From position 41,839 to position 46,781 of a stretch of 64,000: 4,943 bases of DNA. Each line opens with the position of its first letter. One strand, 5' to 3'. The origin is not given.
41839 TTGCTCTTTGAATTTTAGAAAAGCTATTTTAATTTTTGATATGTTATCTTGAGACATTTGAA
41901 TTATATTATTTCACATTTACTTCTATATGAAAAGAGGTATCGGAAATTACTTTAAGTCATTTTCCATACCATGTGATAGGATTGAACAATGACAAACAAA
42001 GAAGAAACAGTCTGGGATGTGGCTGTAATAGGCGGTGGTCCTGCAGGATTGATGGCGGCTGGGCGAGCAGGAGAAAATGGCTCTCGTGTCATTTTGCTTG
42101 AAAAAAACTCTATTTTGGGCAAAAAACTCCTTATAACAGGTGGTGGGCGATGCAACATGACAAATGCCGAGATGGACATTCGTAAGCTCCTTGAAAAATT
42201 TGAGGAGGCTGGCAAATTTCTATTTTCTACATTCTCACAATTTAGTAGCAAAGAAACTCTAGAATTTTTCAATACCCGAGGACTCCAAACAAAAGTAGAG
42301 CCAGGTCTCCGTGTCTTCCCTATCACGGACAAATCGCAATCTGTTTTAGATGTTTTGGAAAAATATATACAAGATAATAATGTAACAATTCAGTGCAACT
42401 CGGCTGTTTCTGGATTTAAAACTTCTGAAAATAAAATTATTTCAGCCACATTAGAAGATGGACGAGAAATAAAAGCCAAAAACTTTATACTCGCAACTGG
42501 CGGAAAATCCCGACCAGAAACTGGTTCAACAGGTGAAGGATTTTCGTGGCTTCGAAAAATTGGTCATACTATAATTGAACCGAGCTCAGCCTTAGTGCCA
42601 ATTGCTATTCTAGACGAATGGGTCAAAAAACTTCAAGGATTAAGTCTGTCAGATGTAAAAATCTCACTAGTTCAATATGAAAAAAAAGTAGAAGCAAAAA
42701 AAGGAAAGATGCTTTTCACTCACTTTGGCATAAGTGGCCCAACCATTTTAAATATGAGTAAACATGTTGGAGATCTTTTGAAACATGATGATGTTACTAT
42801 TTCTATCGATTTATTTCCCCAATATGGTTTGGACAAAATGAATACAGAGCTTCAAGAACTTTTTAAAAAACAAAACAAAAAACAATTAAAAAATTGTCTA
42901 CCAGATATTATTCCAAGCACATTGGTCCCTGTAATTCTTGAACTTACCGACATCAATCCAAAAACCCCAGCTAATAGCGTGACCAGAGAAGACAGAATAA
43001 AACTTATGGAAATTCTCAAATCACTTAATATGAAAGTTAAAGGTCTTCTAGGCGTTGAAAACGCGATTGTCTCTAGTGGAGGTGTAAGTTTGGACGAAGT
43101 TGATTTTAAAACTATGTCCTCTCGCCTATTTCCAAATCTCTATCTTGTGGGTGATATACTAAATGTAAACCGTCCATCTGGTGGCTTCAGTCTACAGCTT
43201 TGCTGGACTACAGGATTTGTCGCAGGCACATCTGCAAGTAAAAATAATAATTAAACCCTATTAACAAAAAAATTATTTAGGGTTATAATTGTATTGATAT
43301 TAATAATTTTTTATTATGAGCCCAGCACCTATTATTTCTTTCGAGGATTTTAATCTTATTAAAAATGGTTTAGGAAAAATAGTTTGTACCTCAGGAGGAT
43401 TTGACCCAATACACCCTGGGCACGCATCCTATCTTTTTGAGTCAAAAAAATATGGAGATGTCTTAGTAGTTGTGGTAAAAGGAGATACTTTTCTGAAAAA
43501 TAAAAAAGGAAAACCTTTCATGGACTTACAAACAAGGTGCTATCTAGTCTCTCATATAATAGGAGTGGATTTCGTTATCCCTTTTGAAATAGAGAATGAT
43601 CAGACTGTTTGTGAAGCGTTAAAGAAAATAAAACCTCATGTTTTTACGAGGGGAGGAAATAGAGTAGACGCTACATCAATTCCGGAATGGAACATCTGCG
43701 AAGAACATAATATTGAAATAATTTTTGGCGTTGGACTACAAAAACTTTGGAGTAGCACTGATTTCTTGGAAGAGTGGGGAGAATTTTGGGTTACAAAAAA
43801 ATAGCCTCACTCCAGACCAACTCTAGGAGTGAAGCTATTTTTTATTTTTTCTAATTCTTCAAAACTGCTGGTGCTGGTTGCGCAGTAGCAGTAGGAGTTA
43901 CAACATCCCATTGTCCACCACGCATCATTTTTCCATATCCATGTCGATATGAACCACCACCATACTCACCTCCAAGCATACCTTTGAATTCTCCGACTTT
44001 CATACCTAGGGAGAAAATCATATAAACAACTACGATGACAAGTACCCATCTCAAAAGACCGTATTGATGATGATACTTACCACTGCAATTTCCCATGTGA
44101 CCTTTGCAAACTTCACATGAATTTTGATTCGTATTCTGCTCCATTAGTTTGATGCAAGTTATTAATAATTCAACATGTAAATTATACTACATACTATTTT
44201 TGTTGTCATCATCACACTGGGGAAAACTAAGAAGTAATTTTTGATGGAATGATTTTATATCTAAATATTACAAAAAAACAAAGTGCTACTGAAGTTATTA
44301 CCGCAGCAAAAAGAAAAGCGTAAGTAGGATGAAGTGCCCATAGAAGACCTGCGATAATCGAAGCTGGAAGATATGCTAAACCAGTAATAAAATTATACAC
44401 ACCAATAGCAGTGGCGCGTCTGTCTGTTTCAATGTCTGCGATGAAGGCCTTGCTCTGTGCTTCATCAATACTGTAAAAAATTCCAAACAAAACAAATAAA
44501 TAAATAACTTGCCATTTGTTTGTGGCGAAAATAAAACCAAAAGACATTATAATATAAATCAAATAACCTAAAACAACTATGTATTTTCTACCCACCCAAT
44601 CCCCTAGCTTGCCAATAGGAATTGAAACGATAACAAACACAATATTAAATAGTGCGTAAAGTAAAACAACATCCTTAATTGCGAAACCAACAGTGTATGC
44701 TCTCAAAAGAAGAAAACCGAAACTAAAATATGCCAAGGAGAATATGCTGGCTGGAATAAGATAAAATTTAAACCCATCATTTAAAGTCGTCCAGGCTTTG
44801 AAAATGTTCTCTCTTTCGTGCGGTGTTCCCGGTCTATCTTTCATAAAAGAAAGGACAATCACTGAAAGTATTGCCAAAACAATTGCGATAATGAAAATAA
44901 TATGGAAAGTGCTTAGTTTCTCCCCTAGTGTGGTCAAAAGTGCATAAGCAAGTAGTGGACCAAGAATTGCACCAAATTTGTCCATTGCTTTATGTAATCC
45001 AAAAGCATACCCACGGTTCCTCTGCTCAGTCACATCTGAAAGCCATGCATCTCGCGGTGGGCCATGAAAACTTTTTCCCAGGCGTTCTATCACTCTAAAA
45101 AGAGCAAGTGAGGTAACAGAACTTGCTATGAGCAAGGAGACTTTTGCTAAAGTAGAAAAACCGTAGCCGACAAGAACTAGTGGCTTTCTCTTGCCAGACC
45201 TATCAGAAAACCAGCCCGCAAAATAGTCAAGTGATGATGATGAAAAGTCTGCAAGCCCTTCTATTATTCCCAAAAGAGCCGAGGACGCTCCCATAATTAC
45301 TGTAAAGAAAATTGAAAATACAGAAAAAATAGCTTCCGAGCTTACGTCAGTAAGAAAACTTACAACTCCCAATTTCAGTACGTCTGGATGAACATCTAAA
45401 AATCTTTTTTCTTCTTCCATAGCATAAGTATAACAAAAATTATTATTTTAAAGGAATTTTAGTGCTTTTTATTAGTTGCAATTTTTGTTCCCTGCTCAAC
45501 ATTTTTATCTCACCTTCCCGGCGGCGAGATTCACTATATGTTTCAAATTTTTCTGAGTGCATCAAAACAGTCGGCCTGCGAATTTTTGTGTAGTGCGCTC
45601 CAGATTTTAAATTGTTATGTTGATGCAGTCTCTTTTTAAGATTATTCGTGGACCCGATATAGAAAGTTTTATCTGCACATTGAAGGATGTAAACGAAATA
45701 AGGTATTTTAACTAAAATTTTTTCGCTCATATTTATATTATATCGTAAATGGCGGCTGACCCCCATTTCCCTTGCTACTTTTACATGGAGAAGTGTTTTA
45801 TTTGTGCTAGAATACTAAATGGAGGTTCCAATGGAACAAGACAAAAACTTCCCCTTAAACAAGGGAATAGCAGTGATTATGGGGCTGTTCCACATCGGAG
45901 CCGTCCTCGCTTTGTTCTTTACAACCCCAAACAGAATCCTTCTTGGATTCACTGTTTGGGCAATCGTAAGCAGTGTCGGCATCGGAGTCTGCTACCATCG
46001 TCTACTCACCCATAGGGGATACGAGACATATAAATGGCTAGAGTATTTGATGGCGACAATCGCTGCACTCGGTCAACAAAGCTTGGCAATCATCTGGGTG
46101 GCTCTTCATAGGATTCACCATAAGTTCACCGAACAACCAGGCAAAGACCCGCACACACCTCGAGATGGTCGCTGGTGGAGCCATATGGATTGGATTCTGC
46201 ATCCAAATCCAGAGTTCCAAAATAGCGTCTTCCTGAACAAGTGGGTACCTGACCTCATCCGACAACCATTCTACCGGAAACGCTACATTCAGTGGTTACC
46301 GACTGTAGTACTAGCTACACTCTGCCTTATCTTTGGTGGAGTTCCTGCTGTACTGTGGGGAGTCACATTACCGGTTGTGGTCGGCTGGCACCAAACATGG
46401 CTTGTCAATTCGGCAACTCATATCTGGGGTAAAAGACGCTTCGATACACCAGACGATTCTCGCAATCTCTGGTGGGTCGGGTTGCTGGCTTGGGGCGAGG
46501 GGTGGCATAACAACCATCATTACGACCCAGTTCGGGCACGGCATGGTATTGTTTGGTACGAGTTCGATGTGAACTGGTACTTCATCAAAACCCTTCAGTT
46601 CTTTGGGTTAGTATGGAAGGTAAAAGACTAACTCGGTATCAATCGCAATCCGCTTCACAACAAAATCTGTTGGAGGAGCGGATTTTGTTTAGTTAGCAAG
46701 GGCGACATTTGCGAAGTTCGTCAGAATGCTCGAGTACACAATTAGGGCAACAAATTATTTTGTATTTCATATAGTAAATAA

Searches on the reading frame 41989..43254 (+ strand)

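Call 82: search_protein_families(library=pfam, proteins=[window:41989-43254:+], max_evalue=0.00001)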
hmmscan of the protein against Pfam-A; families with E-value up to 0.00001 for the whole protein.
window:41989-43254:+ (421 aa): 8 families
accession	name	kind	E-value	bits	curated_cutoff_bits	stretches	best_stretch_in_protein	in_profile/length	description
PF03486.20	HI0933_like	-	1.1e-79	267.8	50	1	10-414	2-243/244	HI0933-like protein Rossmann domain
PF22780.1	HI0933_like_1st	-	2.5e-37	128.7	27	1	201-361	3-165/165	HI0933-like protein barrel and H2TH domain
PF12831.13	FAD_oxidored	-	6.2e-14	52.5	27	1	10-171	1-145/416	FAD dependent oxidoreductase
PF07992.20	Pyr_redox_2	-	3.1e-12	47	26.1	0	10-49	2-42/291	Pyridine nucleotide-disulphide oxidoreductase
PF00890.30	FAD_binding_2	-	3.9e-12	46.5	20.4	1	10-65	1-54/414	FAD binding domain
PF01266.30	DAO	-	7.9e-09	35.9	27.9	0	10-44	1-35/353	FAD dependent oxidoreductase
PF01134.28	GIDA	-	1.1e-07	31.7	22.1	0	10-40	1-31/391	Glucose inhibited division protein A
PF13738.12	Pyr_redox_3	-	1.9e-06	27.8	30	0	13-42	2-32/305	Pyridine nucleotide-disulphide oxidoreductase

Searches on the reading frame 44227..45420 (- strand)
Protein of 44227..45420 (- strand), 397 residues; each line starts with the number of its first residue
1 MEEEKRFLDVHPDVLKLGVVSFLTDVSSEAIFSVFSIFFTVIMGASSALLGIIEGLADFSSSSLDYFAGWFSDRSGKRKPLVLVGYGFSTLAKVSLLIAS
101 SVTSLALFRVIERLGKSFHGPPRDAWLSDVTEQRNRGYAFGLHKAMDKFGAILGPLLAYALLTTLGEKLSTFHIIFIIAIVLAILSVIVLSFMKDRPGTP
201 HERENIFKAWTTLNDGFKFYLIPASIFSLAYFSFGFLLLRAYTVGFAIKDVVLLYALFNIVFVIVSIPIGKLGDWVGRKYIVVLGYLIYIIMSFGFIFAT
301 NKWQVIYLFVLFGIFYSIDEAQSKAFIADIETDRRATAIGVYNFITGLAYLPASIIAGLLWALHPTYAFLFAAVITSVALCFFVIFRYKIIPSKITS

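Call 82: search_protein_families(library=pfam, proteins=[window:44227-45420:-], max_evalue=0.00001)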
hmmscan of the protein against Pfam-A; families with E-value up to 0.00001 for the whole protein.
window:44227-45420:- (397 aa): 3 families
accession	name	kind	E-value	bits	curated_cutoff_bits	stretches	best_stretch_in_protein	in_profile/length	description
PF07690.21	MFS_1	-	8.9e-45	153.5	33.4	2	18-300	2-289/347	Major Facilitator Superfamily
PF00083.30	Sugar_tr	-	5.3e-10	39.2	22.3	1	66-195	64-193/452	Sugar (and other) transporter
PF13347.12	MFS_2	-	1.5e-09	37.4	27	1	25-329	10-341/427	MFS/sugar transport protein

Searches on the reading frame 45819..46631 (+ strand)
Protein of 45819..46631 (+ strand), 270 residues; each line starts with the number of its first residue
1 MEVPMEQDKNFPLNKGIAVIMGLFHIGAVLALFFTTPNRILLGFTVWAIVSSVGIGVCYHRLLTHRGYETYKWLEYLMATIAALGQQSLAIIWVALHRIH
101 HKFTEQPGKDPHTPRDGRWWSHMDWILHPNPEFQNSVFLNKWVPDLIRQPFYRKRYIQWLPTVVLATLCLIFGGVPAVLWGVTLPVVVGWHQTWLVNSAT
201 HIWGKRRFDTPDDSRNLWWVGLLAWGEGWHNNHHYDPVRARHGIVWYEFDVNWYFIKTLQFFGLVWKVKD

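Call 82: search_protein_families(library=pfam, proteins=[window:45819-46631:+], max_evalue=0.00001)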
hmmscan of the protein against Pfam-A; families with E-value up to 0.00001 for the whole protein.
window:45819-46631:+ (270 aa): 1 family
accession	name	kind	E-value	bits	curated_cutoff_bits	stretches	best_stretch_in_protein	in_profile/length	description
PF00487.30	FA_desaturase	-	6.8e-20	72.3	29.7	1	45-248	10-230/253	Fatty acid desaturase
